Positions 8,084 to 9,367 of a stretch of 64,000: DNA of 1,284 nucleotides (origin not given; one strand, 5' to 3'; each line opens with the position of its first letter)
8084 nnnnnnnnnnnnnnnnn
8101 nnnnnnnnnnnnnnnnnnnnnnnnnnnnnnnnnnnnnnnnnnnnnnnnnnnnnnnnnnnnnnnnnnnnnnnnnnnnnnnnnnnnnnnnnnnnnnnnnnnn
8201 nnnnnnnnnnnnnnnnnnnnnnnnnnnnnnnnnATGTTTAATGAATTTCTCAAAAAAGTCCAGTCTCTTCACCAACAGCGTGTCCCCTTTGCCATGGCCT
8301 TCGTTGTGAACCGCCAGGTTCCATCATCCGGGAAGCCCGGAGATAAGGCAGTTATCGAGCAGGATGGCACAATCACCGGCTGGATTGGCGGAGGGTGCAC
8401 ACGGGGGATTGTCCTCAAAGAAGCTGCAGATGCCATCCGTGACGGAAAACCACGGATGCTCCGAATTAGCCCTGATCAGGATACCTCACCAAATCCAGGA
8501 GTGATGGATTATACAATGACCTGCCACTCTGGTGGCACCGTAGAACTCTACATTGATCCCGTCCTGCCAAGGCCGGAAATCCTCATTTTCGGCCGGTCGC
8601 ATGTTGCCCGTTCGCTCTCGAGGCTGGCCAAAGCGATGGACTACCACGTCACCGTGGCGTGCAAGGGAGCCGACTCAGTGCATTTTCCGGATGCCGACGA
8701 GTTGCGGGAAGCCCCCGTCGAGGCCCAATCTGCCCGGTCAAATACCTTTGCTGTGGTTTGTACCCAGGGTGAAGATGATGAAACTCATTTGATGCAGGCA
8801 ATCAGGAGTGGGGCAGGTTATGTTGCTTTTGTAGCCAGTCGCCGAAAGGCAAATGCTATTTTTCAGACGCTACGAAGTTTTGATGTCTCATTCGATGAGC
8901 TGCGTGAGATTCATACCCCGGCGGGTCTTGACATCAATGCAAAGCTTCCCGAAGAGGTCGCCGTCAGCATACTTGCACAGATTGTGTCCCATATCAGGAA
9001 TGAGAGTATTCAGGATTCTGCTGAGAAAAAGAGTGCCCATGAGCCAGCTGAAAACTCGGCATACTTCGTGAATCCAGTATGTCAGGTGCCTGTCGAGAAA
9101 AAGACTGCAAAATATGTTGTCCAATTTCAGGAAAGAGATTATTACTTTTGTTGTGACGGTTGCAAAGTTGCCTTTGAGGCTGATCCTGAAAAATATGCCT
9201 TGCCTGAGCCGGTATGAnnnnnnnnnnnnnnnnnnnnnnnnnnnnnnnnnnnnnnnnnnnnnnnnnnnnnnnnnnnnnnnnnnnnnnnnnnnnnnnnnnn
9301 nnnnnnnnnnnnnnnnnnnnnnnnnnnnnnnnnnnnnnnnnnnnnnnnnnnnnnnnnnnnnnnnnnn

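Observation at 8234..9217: CoxF/XdhC maturation factor carrying a fused C-terminal YHS/TRASH metal-binding domain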

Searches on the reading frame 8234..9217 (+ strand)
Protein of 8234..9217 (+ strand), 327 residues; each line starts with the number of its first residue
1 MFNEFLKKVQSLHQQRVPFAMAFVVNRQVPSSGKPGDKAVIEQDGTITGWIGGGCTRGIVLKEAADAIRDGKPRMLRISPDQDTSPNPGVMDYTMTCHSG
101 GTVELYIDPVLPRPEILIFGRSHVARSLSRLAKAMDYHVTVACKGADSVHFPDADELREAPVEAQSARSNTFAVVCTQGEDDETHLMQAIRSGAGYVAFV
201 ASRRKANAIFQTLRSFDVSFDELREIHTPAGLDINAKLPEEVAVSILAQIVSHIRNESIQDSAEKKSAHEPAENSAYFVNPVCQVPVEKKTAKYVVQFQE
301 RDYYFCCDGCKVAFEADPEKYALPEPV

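Call 3: search_protein_families(library=pfam, proteins=[window:8234-9217:+], max_evalue=0.01)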
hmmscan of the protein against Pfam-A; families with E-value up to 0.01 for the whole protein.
window:8234-9217:+ (327 aa): 6 families
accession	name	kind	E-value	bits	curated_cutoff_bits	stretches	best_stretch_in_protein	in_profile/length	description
PF13478.12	XdhC_C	-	6.3e-29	101.5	29.7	1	117-250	2-125/125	XdhC Rossmann domain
PF02625.21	XdhC_CoxI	-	4.1e-17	62.3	24.3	1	13-78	2-67/68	XdhC and CoxI family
PF04945.19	YHS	-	7.7e-12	45.5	30.3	1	280-322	3-44/47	YHS domain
PF08394.17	Arc_trans_TRASH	-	0.00086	19.8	27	1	294-314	15-35/43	Archaeal TRASH domain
PF24273.1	TRASH_HVO_1752_C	-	0.0045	17.5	27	1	296-317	18-39/47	HVO_1752, C-terminal TRASH domain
PF12156.14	ATPase-cat_bd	-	0.0054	17.9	27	0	283-315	5-36/86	Putative metal-binding domain of cation transport ATPase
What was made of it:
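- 8270..8467 (+): XdhC_CoxI N-terminal domain (aa 13-78). It contains the near-invariant GGGC55. Pfam, E 4.1e-17 (call 3).
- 8582..8983 (+): XdhC_C Rossmann-like domain (aa 117-250). The near-invariant MTC97HSGG lies just upstream, at aa 95-101. Pfam, E 6.3e-29 (call 3).
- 9071..9199 (+): YHS domain (aa 280-322). Invariant residues are P281, C283 (9080-9082), F305, C306 (9149-9151) and C310 (9161-9163). C307 (9152-9154) is Cys in most relatives. Pfam PF04945, E 7.7e-12 (call 3).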

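Call 7: find_homologous_proteins(query=window:8234-9214:+, max_evalue=0.00001)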
Query window:8234-9214:+ (327 aa): 3268 proteins with E <= 0.00001 among 8000 candidates; the best 120 are listed.
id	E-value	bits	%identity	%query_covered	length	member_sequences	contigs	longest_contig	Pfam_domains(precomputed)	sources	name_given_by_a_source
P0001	6.4e-217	737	99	100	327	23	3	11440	PF02625.22,PF13478.13,PF04945.20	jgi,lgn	jgi:xanthine dehydrogenase accessory factor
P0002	2.5e-164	564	75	99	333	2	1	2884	PF02625.22,PF13478.13,PF04945.20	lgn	-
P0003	4.8e-158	544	73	99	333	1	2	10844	PF02625.22,PF13478.13,PF04945.20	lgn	-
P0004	2.1e-156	538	73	99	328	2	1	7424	PF02625.22,PF13478.13,PF04945.20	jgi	jgi:xanthine dehydrogenase accessory factor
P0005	9.1e-154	529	72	99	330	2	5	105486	PF02625.22,PF13478.13,PF04945.20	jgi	jgi:xanthine dehydrogenase accessory factor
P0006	3.5e-140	485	67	99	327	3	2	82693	PF02625.22,PF13478.13,PF04945.20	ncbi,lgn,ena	-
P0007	3.0e-136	472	65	99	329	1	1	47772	PF02625.22,PF13478.13,PF04945.20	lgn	-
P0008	8.6e-135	467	63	99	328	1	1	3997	PF02625.22,PF13478.13,PF04945.20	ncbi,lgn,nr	ncbi:MAG: XdhC family protein [Phaeodactylibacter sp.]|nr:XdhC family protein [Phaeodactylibacter sp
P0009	9.7e-135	467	63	99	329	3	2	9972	PF02625.22,PF13478.13,PF04945.20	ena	-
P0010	3.9e-134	465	63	99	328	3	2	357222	PF02625.22,PF13478.13,PF04945.20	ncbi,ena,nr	ncbi:MAG: XdhC family protein [Phaeodactylibacter sp.]|nr:XdhC family protein [Phaeodactylibacter sp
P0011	6.5e-133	461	61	99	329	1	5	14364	PF02625.22,PF13478.13,PF04945.20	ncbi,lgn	-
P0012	1.1e-132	460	63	99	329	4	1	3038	PF02625.22,PF13478.13,PF04945.20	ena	-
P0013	7.9e-132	457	63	99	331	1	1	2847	PF02625.22,PF13478.13,PF04945.20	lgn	-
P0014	8.3e-132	457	62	99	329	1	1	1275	PF02625.22,PF13478.13,PF04945.20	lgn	-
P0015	1.3e-131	457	64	98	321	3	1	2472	PF02625.22,PF13478.13,PF04945.20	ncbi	ncbi:MAG: XdhC family protein, partial [Bacteroidota bacterium]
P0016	2.5e-131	456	62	99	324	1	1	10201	PF02625.22,PF13478.13,PF04945.20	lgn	-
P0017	4.3e-131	455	63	99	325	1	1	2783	PF02625.22,PF13478.13,PF04945.20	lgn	-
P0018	1.1e-130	454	62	99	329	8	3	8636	PF02625.22,PF13478.13,PF04945.20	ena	-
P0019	1.7e-130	453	61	99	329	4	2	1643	PF02625.22,PF13478.13,PF04945.20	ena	-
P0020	1.9e-130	453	61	99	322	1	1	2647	PF02625.22,PF13478.13,PF04945.20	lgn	-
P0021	3.6e-130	452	59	99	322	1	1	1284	PF02625.22,PF13478.13,PF04945.20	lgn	-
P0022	3.7e-130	452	60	99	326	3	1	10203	PF02625.22,PF13478.13,PF04945.20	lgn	-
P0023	4.9e-130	452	60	99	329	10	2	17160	PF02625.22,PF13478.13,PF04945.20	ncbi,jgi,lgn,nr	ncbi:MAG: XdhC family protein [Saprospiraceae bacterium]|jgi:xanthine dehydrogenase accessory factor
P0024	5.7e-130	451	62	98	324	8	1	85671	PF02625.22,PF13478.13,PF04945.20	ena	-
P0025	9.6e-130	451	61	99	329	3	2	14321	PF02625.22,PF13478.13,PF04945.20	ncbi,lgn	-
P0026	1.2e-129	450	62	99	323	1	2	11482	PF02625.22,PF13478.13,PF04945.20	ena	-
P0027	1.4e-129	450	62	99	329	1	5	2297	PF02625.22,PF13478.13,PF04945.20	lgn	-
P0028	4.9e-129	448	60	99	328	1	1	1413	PF02625.22,PF13478.13,PF04945.20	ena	-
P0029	5.5e-129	448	61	99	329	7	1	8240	PF02625.22,PF13478.13,PF04945.20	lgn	-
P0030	6.3e-129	448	62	99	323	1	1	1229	PF02625.22,PF13478.13,PF04945.20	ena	-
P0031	7.8e-129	448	58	98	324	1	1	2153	PF02625.22,PF13478.13,PF04945.20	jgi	jgi:xanthine dehydrogenase accessory factor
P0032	8.6e-129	447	62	99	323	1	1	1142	PF02625.22,PF13478.13,PF04945.20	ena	-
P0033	2.3e-128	446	62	99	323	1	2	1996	PF02625.22,PF13478.13,PF04945.20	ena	-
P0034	3.3e-128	446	61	99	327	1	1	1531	PF02625.22,PF13478.13,PF04945.20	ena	-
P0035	6.7e-128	444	60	99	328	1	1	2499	PF02625.22,PF13478.13,PF04945.20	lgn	-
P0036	9.2e-128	444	62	99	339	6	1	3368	PF02625.22,PF13478.13,PF04945.20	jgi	jgi:xanthine dehydrogenase accessory factor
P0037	9.8e-128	444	61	98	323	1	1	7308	PF02625.22,PF13478.13,PF04945.20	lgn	-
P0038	1.1e-127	444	61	99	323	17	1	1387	PF02625.22,PF13478.13,PF04945.20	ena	-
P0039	1.1e-127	444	61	99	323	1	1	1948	PF02625.22,PF13478.13,PF04945.20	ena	-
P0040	1.2e-127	444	59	99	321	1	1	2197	PF02625.22,PF13478.13,PF04945.20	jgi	-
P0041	1.3e-127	444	60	99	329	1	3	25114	PF02625.22,PF13478.13,PF04945.20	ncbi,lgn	-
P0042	3.1e-127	442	60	99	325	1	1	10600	PF02625.22,PF13478.13,PF04945.20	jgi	jgi:xanthine dehydrogenase accessory factor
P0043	7.3e-127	441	60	98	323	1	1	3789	PF02625.22,PF13478.13,PF04945.20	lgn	-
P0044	8.4e-127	441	60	98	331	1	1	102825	PF02625.22,PF13478.13,PF04945.20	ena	-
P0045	8.6e-127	441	59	98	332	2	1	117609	PF02625.22,PF13478.13,PF04945.20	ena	-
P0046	1.1e-126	441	61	99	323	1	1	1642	PF02625.22,PF13478.13,PF04945.20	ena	-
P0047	1.4e-126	440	60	99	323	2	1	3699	PF02625.22,PF13478.13,PF04945.20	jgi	-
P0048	1.8e-126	440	61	99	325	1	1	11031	PF02625.22,PF13478.13,PF04945.20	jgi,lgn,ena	-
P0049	2.0e-126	440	57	98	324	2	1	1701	PF02625.22,PF13478.13,PF04945.20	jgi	jgi:xanthine dehydrogenase accessory factor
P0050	2.0e-126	440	59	99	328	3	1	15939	PF02625.22,PF13478.13,PF04945.20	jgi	-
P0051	2.5e-126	439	58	99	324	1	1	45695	PF02625.22,PF13478.13,PF04945.20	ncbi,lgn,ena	-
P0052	4.0e-126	439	60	100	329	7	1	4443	PF02625.22,PF13478.13,PF04945.20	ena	-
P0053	5.1e-126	438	61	98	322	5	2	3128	PF02625.22,PF13478.13,PF04945.20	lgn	-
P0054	9.9e-126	437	57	98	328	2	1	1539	PF02625.22,PF13478.13,PF04945.20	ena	-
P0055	1.3e-125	437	61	98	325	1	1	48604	PF02625.22,PF13478.13,PF04945.20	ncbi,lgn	ncbi:MAG: XdhC family protein [Bacteroidota bacterium]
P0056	1.6e-125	437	59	99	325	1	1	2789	PF02625.22,PF13478.13,PF04945.20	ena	-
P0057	1.8e-125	437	61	99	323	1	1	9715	PF02625.22,PF13478.13,PF04945.20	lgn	-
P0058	1.9e-125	436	58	99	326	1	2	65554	PF02625.22,PF13478.13,PF04945.20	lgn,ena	-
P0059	2.1e-125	436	59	99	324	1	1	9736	PF02625.22,PF13478.13,PF04945.20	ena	-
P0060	3.4e-125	436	60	98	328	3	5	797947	PF02625.22,PF13478.13,PF04945.20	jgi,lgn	jgi:xanthine dehydrogenase accessory factor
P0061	5.1e-125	435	59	98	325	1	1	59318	PF02625.22,PF13478.13,PF04945.20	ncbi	-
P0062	1.0e-124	434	60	99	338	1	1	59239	PF02625.22,PF13478.13,PF04945.20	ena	-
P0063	1.1e-124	434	59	98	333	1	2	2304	PF02625.22,PF13478.13,PF04945.20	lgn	-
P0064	1.7e-124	433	61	99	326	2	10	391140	PF02625.22,PF13478.13,PF04945.20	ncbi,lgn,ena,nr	ncbi:MAG: XdhC family protein [Phaeodactylibacter sp.]|nr:XdhC family protein [Phaeodactylibacter sp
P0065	1.8e-124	433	60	98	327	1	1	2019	PF02625.22,PF13478.13,PF04945.20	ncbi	ncbi:MAG: XdhC family protein [Bacteroidota bacterium]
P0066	2.1e-124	433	57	99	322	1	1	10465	PF02625.22,PF13478.13,PF04945.20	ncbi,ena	-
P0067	2.9e-124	433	60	99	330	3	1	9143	PF02625.22,PF13478.13,PF04945.20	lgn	-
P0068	4.0e-124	432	57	98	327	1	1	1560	PF02625.22,PF13478.13,PF04945.20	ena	-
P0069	4.0e-124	432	61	100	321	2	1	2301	PF02625.22,PF13478.13,PF04945.20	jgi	jgi:xanthine dehydrogenase accessory factor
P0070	4.4e-124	432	57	99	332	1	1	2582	PF02625.22,PF13478.13,PF04945.20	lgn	-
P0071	5.4e-124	432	58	99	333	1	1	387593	PF02625.22,PF13478.13,PF04945.20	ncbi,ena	-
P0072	1.1e-123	431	59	99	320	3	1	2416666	PF02625.22,PF13478.13,PF04945.20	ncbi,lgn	ncbi:MAG: XdhC family protein [Chitinophagales bacterium]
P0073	1.6e-123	430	58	96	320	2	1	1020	PF02625.22,PF13478.13,PF04945.20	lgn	-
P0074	1.8e-123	430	59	98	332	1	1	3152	PF02625.22,PF13478.13,PF04945.20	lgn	-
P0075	2.3e-123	430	61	94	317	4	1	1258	PF02625.22,PF13478.13,PF04945.20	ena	-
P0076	2.5e-123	429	57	99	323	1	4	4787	PF02625.22,PF13478.13,PF04945.20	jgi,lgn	jgi:xanthine dehydrogenase accessory factor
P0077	3.0e-123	429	61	98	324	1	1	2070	PF02625.22,PF13478.13,PF04945.20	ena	-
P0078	4.0e-123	429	59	99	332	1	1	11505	PF02625.22,PF13478.13,PF04945.20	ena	-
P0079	7.9e-123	428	57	99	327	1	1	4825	PF02625.22,PF13478.13,PF04945.20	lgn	-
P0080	9.9e-123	428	57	98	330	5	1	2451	PF02625.22,PF13478.13,PF04945.20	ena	-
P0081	2.0e-122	427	58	98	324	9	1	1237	PF02625.22,PF13478.13,PF04945.20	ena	-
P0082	5.1e-122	425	58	99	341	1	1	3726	PF02625.22,PF13478.13,PF04945.20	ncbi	-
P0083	5.2e-122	425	58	99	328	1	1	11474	PF02625.22,PF13478.13,PF04945.20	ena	-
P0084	6.6e-122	425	58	99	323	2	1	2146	PF02625.22,PF13478.13,PF04945.20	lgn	-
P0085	2.9e-121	423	58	100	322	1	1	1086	PF02625.22,PF13478.13,PF04945.20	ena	-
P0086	4.6e-121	422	60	98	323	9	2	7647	PF02625.22,PF13478.13,PF04945.20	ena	-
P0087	7.7e-121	421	58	98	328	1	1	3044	PF02625.22,PF13478.13,PF04945.20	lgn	-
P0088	1.2e-120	421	58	99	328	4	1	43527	PF02625.22,PF13478.13,PF04945.20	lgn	-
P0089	1.2e-120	421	58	99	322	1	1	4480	PF02625.22,PF13478.13,PF04945.20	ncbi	-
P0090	2.3e-120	420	58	98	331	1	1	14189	PF02625.22,PF13478.13,PF04945.20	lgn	-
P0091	2.8e-120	419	58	99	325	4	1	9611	PF02625.22,PF13478.13,PF04945.20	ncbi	-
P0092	6.3e-120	418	57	98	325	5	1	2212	PF02625.22,PF13478.13,PF04945.20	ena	-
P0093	7.2e-120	418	58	99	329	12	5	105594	PF02625.22,PF13478.13,PF04945.20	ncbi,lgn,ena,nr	ncbi:MAG: XdhC family protein [Saprospiraceae bacterium]|nr:XdhC family protein [Saprospiraceae bact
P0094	1.5e-119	417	59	99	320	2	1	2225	PF02625.22,PF13478.13,PF04945.20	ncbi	-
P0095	5.9e-119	415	58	98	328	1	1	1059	PF02625.22,PF13478.13,PF04945.20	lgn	-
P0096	6.4e-119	415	56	98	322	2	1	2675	PF02625.22,PF13478.13,PF04945.20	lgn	-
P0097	9.6e-119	414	57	98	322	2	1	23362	PF02625.22,PF13478.13,PF04945.20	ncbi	-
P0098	1.3e-118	414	56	99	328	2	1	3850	PF02625.22,PF13478.13,PF04945.20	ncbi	ncbi:MAG: XdhC family protein [Bacteroidota bacterium]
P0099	1.3e-118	414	58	99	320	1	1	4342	PF02625.22,PF13478.13,PF04945.20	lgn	-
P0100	1.3e-118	414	59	100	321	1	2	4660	PF02625.22,PF13478.13,PF04945.20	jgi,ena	-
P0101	1.5e-118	414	57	99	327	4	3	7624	PF02625.22,PF13478.13,PF04945.20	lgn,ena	-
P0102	2.5e-118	413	57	98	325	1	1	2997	PF02625.22,PF13478.13,PF04945.20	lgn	-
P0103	2.6e-118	413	54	98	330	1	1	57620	PF02625.22,PF13478.13,PF04945.20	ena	-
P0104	3.1e-118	413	57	98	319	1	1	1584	PF02625.22,PF13478.13,PF04945.20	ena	-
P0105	3.5e-118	413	57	99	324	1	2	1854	PF02625.22,PF13478.13,PF04945.20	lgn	-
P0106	5.7e-118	412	57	99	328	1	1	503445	PF02625.22,PF13478.13,PF04945.20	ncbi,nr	ncbi:MAG: XdhC family protein [Bacteroidia bacterium]|nr:XdhC family protein [Bacteroidia bacterium]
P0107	2.0e-117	410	61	91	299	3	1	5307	PF02625.22,PF13478.13,PF04945.20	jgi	-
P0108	6.5e-117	408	57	99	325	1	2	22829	PF02625.22,PF13478.13,PF04945.20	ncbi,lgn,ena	-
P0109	7.3e-117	408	57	98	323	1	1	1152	PF02625.22,PF13478.13,PF04945.20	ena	-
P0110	8.7e-117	408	57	99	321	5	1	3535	PF02625.22,PF13478.13,PF04945.20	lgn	-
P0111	1.1e-116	408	57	99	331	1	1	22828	PF02625.22,PF13478.13,PF04945.20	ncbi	-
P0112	1.9e-116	407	56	98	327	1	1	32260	PF02625.22,PF13478.13,PF04945.20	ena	-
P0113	3.2e-116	406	56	99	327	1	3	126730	PF02625.22,PF13478.13,PF04945.20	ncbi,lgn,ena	ncbi:MAG: XdhC family protein [Bacteroidota bacterium]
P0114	6.7e-116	405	54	99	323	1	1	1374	PF02625.22,PF13478.13,PF04945.20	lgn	-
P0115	8.8e-116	405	55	99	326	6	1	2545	PF02625.22,PF13478.13,PF04945.20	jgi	jgi:xanthine dehydrogenase accessory factor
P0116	1.4e-115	404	58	99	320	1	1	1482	PF02625.22,PF13478.13,PF04945.20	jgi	jgi:xanthine dehydrogenase accessory factor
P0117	2.2e-115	403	55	98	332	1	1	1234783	PF02625.22,PF13478.13,PF04945.20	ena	-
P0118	2.5e-115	403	56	99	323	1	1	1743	PF02625.22,PF13478.13,PF04945.20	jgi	jgi:xanthine dehydrogenase accessory factor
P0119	6.7e-115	402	55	99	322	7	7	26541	PF02625.22,PF13478.13,PF04945.20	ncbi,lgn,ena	-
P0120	1.1e-114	401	55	99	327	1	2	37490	PF02625.22,PF13478.13,PF04945.20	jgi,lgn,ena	-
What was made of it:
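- (2) The architecture is present in 120 of 120 nearest homologues (call 7).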

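Call 14: find_related_loci(query=window:8234-9214:+, collection=genome_contigs, flank=10000)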
Query window:8234-9214:+ (327 aa) in genome_contigs; peptide patterns used: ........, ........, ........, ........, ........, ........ (x = any residue, [..] = any of these).
69 stretches matched a pattern; 30 encode a relative of the query (tblastn E <= 1e-3); 30 distinct loci.
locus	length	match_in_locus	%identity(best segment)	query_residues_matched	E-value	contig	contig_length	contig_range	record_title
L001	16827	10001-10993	58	1-323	9e-133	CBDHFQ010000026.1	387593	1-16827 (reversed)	MAG: Bacteroidia bacterium isolate 25d22b30-7bab-4f40-8331-5cd9055c56ff genome assembly, contig: contig_26, whole genome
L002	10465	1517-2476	57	1-323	1e-132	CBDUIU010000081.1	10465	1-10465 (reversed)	MAG TPA_asm: uncultured Saprospiraceae bacterium isolate SRR22808131_concoct_130 genome assembly, contig: ERZ25043456.44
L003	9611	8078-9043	58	1-323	7e-129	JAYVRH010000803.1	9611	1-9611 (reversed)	MAG: Cyclobacteriaceae bacterium isolate GL73_DN_concoct_124_sub GL73_DN_concoct_124_sub_802, whole genome shotgun seque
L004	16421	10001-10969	57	1-325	2e-125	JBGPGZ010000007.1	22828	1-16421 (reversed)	MAG: Cyclobacteriaceae bacterium isolate OBJ_0618_7090110_370 k141_9601669_length_22828_cov_13.0340, whole genome shotgu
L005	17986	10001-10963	55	1-323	5e-123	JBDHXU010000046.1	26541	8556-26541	MAG: Cyclobacteriaceae bacterium isolate AS-MESO-3CA.165 NODE_7678_length_26541_cov_8.466369, whole genome shotgun seque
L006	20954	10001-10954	60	1-323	3e-122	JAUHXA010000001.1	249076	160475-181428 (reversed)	MAG: Bacteroidia bacterium isolate 2_bin.42 NODE_86_length_249076_cov_57.346143, whole genome shotgun sequence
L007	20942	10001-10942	55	1-323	2e-120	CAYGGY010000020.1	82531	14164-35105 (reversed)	MAG TPA_asm: uncultured Ohtaekwangia sp. isolate ERP113451_co3_25 genome assembly, contig: NODE_100_length_82531_cov_16.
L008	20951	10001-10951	53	1-325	5e-116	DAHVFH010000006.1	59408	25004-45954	MAG TPA_asm: Cytophagales bacterium isolate clean292 k141_113110, whole genome shotgun sequence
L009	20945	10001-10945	54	1-323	5e-114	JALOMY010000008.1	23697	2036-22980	MAG: Cyclobacteriaceae bacterium isolate Prado063 scaffold_1486, whole genome shotgun sequence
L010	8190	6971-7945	51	1-323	4e-105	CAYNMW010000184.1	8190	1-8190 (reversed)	MAG TPA_asm: uncultured Saprospiraceae bacterium isolate binchicken_co385_32 genome assembly, contig: NODE_7295_length_8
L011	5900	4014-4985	51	1-321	3e-105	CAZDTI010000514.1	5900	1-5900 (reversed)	MAG TPA_asm: uncultured Saprospiraceae bacterium isolate SRP065251_co2_95 genome assembly, contig: NODE_13875_length_590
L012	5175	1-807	59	55-323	1e-104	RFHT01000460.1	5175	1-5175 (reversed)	MAG: Bacteroidetes bacterium isolate J057 k99_624374, whole genome shotgun sequence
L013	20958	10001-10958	63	1-323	5e-111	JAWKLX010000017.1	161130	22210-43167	MAG: Saprospiraceae bacterium isolate ABC1.32 ABC1.32.fa-17, whole genome shotgun sequence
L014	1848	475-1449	50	1-323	2e-110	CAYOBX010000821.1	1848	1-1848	MAG TPA_asm: uncultured Saprospiraceae bacterium isolate SRP065251_co1_50 genome assembly, contig: NODE_45039_length_184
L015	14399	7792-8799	58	1-323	7e-131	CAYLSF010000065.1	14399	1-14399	MAG TPA_asm: uncultured Saprospiraceae bacterium isolate SRP135972_co1_130 genome assembly, contig: NODE_5082_length_143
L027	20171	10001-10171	36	264-321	2e-7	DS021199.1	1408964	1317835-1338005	Olavius algarvensis Gamma 3 endosymbiont Gutless_Worm_Scaffold2 genomic scaffold, whole genome shotgun sequence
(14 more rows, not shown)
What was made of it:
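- Tried and rejected: The genome_contigs scan (call 14) relies on peptide patterns that include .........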
